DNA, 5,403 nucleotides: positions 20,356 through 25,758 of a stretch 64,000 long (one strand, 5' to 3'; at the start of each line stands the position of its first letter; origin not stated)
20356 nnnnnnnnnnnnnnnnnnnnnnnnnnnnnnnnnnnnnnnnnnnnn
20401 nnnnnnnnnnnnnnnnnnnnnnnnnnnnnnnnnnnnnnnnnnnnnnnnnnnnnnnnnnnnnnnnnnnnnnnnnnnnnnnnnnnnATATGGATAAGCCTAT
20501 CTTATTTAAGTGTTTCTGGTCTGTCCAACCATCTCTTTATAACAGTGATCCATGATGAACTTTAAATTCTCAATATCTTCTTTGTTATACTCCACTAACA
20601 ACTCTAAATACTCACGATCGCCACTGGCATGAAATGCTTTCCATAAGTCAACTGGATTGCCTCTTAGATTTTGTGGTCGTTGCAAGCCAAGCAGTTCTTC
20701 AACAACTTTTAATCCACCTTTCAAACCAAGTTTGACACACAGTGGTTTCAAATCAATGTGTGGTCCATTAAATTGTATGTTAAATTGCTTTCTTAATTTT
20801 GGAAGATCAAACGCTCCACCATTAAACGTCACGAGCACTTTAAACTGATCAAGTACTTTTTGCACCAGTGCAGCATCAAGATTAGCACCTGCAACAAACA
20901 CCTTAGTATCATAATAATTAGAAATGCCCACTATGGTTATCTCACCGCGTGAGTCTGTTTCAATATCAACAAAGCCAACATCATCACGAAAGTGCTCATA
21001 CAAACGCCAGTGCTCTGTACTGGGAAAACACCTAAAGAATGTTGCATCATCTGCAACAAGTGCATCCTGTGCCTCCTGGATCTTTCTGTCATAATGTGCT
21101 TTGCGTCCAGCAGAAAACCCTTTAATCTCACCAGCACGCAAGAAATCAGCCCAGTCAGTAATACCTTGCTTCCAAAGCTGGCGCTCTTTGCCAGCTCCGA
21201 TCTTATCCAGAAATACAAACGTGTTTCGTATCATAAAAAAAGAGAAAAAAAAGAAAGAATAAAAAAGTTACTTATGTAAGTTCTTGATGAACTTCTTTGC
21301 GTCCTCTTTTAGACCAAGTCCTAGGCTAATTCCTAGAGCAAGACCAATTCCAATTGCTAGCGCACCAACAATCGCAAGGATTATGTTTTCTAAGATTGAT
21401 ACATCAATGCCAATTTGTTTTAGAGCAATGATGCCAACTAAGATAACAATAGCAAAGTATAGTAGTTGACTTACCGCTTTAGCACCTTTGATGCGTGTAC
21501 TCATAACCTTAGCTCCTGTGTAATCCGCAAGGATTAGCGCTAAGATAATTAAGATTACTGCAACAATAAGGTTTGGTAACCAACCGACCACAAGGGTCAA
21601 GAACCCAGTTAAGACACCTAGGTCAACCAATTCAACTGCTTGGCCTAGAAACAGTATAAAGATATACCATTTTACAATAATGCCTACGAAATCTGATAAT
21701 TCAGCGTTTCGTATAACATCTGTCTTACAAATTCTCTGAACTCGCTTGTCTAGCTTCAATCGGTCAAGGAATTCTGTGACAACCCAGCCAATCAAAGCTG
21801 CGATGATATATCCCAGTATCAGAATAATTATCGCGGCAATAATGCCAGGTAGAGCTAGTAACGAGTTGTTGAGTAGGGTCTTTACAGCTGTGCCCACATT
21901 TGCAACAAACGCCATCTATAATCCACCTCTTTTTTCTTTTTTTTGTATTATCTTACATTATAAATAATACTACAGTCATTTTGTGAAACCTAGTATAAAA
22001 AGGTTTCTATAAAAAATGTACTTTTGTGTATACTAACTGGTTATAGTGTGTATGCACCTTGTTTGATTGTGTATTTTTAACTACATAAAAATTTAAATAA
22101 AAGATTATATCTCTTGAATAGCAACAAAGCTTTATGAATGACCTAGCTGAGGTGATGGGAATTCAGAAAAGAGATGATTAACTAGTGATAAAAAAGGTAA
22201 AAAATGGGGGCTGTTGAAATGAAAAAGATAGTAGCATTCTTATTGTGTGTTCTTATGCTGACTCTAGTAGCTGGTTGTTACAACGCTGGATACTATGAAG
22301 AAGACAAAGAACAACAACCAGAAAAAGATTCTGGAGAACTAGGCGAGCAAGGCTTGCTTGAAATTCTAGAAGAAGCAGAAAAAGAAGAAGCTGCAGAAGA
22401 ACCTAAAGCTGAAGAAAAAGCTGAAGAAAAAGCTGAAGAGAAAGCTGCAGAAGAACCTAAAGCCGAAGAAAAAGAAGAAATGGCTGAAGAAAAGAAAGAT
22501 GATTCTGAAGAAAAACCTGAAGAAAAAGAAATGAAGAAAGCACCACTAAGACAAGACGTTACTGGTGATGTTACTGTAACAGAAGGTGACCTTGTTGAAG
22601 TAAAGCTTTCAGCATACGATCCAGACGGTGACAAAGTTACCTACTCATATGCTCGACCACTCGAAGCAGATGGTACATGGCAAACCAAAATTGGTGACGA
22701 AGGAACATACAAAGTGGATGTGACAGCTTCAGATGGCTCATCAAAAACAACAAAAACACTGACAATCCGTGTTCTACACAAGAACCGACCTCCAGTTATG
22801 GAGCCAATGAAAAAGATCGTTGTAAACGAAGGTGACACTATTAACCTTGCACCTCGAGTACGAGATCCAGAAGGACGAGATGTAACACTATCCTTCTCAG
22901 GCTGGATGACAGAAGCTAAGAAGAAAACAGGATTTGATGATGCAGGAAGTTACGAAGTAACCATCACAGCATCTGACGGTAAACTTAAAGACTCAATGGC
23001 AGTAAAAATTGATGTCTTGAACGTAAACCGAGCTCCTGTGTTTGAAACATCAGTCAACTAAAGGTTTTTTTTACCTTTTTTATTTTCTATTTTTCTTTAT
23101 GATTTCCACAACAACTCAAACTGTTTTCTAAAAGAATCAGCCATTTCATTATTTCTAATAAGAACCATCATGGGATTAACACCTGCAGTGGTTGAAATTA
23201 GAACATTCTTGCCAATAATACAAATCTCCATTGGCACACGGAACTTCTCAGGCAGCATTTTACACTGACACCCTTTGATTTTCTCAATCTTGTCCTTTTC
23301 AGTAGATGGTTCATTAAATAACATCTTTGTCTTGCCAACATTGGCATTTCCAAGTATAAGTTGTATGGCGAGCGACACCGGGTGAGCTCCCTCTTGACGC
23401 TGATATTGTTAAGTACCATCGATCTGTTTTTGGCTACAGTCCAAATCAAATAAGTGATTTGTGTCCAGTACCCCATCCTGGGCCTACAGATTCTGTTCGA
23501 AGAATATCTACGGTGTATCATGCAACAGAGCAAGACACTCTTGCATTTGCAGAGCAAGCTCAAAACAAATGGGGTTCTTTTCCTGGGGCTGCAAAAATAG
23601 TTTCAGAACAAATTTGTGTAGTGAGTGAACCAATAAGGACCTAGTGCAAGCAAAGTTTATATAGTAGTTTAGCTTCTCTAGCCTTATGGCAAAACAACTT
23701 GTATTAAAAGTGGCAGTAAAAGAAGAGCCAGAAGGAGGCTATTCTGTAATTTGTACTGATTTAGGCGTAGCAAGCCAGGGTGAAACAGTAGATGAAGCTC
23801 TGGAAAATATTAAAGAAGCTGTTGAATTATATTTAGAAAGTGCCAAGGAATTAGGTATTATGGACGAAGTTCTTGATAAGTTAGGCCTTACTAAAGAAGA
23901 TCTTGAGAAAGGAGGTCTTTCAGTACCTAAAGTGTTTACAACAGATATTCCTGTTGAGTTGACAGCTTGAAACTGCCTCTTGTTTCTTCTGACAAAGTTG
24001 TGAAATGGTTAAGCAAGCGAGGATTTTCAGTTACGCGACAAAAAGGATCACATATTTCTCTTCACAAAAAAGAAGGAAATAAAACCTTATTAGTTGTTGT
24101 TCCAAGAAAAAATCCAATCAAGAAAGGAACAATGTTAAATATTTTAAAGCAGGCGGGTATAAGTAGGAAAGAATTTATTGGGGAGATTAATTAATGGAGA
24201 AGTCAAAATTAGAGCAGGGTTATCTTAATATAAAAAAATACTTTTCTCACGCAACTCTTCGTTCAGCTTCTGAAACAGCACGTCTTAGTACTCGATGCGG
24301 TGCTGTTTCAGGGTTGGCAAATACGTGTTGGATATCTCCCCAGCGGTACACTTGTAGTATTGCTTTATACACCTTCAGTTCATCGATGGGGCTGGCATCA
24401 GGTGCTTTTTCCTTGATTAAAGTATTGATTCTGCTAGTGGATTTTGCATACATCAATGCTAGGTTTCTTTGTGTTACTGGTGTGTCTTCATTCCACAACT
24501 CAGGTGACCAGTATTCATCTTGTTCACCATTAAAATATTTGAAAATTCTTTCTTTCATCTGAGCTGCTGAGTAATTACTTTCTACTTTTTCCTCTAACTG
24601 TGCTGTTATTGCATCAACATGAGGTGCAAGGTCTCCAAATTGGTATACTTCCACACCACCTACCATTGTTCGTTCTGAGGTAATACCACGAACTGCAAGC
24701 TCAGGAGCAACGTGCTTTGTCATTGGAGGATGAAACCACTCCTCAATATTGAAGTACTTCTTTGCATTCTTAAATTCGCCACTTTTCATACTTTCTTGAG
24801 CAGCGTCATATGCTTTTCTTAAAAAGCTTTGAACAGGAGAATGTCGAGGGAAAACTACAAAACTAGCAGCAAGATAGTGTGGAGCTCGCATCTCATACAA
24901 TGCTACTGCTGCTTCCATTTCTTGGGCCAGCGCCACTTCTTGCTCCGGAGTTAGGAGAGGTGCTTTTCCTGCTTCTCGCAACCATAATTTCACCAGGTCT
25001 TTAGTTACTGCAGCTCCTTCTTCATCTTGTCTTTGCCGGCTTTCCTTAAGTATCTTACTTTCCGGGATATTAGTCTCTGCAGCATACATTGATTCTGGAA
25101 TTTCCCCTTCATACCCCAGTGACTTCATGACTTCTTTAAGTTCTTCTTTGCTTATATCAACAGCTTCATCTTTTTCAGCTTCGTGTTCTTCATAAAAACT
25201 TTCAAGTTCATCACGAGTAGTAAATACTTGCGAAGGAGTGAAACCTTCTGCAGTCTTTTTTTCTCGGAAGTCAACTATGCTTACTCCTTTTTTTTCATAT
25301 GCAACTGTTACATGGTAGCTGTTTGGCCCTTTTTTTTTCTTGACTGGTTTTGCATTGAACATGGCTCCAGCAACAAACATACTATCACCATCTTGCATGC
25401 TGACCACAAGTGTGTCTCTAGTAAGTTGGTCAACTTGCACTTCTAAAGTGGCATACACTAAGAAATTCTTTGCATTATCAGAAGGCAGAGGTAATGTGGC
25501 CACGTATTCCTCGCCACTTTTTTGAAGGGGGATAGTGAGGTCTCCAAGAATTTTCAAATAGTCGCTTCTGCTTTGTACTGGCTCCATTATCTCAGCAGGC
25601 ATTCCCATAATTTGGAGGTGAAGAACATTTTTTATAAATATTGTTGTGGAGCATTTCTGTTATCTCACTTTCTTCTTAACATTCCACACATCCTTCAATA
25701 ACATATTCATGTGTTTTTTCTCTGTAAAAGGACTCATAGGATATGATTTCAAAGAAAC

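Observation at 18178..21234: Bacterial-type sigma-54 activator AAA+ domain (intact GAFTGA) in an archaeal genome, fused to a duplicated C-terminal domain and upstream of a YprB-like exonuclease gene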

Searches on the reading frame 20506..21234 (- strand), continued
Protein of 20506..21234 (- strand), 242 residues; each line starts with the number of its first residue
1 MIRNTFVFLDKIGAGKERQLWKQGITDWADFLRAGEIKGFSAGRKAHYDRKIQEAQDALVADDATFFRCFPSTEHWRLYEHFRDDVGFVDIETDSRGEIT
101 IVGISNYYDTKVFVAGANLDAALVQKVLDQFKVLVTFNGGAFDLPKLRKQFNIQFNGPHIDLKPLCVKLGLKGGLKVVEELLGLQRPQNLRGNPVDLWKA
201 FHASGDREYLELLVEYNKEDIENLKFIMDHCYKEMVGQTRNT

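Call 115: find_encoding_contigs(protein=P0206, flank=5000, max_places=3)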
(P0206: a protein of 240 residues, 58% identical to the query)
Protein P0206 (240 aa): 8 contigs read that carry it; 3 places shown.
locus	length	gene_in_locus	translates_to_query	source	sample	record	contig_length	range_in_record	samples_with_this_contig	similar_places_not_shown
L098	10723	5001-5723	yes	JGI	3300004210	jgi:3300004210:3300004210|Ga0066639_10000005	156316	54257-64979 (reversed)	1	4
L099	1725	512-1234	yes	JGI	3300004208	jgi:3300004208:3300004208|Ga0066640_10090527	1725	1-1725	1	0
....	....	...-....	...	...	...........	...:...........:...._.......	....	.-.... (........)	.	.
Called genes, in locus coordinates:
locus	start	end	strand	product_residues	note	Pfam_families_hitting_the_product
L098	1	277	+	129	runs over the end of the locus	-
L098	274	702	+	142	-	PF00293:NUDIX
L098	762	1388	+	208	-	PF02308:MgtC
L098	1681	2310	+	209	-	-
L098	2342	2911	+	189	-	-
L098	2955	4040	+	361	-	PF05833:NFACT_N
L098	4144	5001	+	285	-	-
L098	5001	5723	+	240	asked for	PF13482:RNase_H_2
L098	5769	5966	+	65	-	PF04070:DUF378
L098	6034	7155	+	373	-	PF00579:tRNA-synt_1b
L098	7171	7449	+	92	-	-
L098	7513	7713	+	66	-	-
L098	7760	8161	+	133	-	-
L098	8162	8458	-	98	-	-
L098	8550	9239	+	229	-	PF03193:RsgA_GTPase (weak), PF01926:MMR_HSR1, PF02421:FeoB_N (weak)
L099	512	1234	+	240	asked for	PF13482:RNase_H_2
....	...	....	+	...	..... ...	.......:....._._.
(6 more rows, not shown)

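Call 116: find_encoding_contigs(protein=P0138, flank=5000, max_places=3)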
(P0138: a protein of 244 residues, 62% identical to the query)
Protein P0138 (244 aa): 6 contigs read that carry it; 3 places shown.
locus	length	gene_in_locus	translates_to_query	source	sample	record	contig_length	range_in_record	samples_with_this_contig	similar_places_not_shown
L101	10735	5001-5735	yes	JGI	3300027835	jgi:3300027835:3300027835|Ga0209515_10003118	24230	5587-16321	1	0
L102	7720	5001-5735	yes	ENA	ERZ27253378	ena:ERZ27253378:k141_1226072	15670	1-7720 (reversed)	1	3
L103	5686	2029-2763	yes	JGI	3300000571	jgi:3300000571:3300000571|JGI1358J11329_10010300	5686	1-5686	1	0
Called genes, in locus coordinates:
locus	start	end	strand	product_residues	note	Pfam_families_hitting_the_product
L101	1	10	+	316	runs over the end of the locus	PF00155:Aminotran_1_2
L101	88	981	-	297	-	PF01944:SpoIIM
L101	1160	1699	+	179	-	PF13302:Acetyltransf_3, PF13420:Acetyltransf_4, PF13523:Acetyltransf_8 (faint), PF00583:Acetyltransf_1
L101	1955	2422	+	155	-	-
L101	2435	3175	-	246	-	-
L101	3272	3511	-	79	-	-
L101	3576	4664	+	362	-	PF05833:NFACT_N, PF00416:Ribosomal_S13 (faint)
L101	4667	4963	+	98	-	-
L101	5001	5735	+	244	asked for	PF13482:RNase_H_2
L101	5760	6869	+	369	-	PF00579:tRNA-synt_1b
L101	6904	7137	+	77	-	-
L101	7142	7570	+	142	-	-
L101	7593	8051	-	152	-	-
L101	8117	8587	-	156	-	-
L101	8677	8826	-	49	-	-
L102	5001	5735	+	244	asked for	PF13482:RNase_H_2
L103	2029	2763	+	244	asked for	PF13482:RNase_H_2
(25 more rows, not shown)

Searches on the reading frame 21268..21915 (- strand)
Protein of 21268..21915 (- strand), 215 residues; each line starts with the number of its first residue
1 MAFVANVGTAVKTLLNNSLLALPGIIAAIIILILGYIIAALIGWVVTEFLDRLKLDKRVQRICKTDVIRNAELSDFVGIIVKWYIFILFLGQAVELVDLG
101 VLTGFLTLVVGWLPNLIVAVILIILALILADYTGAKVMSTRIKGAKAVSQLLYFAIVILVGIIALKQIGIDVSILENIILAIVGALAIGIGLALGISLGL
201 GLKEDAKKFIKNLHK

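Call 4: search_protein_families(library=pfam, proteins=[window:21268-21915:-], max_evalue=0.01)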
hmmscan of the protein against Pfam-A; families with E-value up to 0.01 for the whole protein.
window:21268-21915:- (215 aa): 1 family
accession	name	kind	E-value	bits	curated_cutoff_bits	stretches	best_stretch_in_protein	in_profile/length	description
PF05552.17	MS_channel_1st_1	-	2e-11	44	22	2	11-58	3-50/50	Mechanosensitive ion channel, conserved TM helix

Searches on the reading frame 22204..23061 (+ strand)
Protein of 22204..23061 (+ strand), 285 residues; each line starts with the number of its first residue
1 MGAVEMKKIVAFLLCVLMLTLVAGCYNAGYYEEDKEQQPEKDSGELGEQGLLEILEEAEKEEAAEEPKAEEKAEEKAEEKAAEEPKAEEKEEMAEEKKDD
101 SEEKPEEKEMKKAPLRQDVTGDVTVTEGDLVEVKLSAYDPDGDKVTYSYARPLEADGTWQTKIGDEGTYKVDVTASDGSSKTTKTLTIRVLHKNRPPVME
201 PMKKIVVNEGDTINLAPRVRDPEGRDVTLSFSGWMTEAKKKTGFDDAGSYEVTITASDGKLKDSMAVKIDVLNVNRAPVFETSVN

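Call 4: search_protein_families(library=pfam, proteins=[window:22204-23061:+], max_evalue=0.01)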
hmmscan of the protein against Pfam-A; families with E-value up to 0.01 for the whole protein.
window:22204-23061:+ (285 aa): 7 families
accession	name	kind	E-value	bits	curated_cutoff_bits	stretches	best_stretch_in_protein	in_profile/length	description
PF00801.26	PKD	-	1.3e-08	35.2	23.5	1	127-190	13-80/80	PKD domain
PF17963.7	Big_9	-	2.2e-08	35.3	23.6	1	120-188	9-88/89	Bacterial Ig domain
PF05345.18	He_PIG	-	3.1e-07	31.2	24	1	114-190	2-95/96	Putative Ig domain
PF18911.6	PKD_4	-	2.4e-06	28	27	0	113-189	3-82/85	PKD domain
PF17803.7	Cadherin_4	-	4e-06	27.7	25.1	0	185-235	2-53/71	Bacterial cadherin-like domain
PF18981.6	InlK_D3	-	3.2e-05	24.4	25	0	240-271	42-73/75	Internalin K domain (D3/D4)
PF07679.22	I-set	-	5.7e-05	23.6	23.7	0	162-188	64-90/90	Immunoglobulin I-set domain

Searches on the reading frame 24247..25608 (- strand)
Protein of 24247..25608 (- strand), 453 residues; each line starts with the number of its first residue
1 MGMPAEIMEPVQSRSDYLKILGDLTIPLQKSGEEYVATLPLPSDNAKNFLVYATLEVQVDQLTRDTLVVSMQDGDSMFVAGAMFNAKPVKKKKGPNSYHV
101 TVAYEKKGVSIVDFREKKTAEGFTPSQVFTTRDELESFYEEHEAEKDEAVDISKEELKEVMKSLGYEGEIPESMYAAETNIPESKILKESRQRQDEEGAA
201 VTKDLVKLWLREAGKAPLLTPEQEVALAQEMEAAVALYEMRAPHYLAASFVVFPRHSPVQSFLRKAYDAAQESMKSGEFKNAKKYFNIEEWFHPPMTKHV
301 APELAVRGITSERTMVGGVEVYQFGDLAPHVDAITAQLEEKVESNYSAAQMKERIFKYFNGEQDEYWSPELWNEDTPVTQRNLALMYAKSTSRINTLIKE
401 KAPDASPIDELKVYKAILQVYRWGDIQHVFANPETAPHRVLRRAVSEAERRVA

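Call 4: search_protein_families(library=pfam, proteins=[window:24247-25608:-], max_evalue=0.01)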
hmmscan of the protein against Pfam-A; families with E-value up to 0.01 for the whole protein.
window:24247-25608:- (453 aa): 1 family
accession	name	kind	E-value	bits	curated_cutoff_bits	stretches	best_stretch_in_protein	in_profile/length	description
PF00140.25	Sigma70_r1_2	-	4.4e-09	36.6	22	1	204-233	1-30/34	Sigma-70 factor, region 1.2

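Call 16: search_protein_families(library=padloc, proteins=[window:24247-25608:-], max_evalue=0.01)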
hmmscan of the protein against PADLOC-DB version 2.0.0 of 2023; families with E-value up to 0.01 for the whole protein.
window:24247-25608:- (453 aa): 0 families

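Call 17: search_protein_families(library=ncbifam, proteins=[window:24247-25608:-], max_evalue=0.001)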
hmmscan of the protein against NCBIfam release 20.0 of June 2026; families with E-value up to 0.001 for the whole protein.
window:24247-25608:- (453 aa): 10 families
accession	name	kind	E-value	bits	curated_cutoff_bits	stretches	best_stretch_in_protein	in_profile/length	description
NF004208.0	PRK05658.1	equivalog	5.6e-06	25.6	555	1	170-236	98-150/631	RNA polymerase sigma factor RpoD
NF005920.0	PRK07921.1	subfamily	2.1e-05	23.7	464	1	186-235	12-61/328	RNA polymerase sigma factor SigB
NF004615.0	PRK05949.1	subfamily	3.8e-05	22.8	530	1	191-242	5-56/327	RNA polymerase sigma factor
NF005642.0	PRK07405.1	subfamily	4.3e-05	22.9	524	1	201-242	6-47/318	RNA polymerase sigma factor SigD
NF004561.0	PRK05901.1-3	equivalog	9.5e-05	21.7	582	1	124-235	157-269/537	RNA polymerase sigma factor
NF004560.0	PRK05901.1-1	equivalog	0.00011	21.4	711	1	140-235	160-245/516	RNA polymerase sigma factor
NF005643.0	PRK07406.1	equivalog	0.00011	21.4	500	1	142-242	24-125/397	RNA polymerase sigma factor RpoD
NF006666.0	PRK09210.1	equivalog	0.00012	21.5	572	1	133-234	24-129/370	RNA polymerase sigma factor RpoD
TIGR02997.1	Sig70-cyanoRpoD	subfamily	0.00056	19.3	384.5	0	204-242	1-39/298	RNA polymerase sigma factor, RpoD/SigA family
NF005785.0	PRK07598.1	equivalog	0.0009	18.2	554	0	183-240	39-96/415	RNA polymerase sigma factor SigC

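Call 96: search_protein_families(library=phrogs, proteins=[window:24247-25608:-], max_evalue=0.01)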
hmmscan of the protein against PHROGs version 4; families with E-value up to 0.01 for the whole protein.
window:24247-25608:- (453 aa): 1 family
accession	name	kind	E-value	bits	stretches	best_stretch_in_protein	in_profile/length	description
phrog_351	-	transcription regulation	0.0015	18.2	1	195-236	271-312/928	RNA polymerase sigma factor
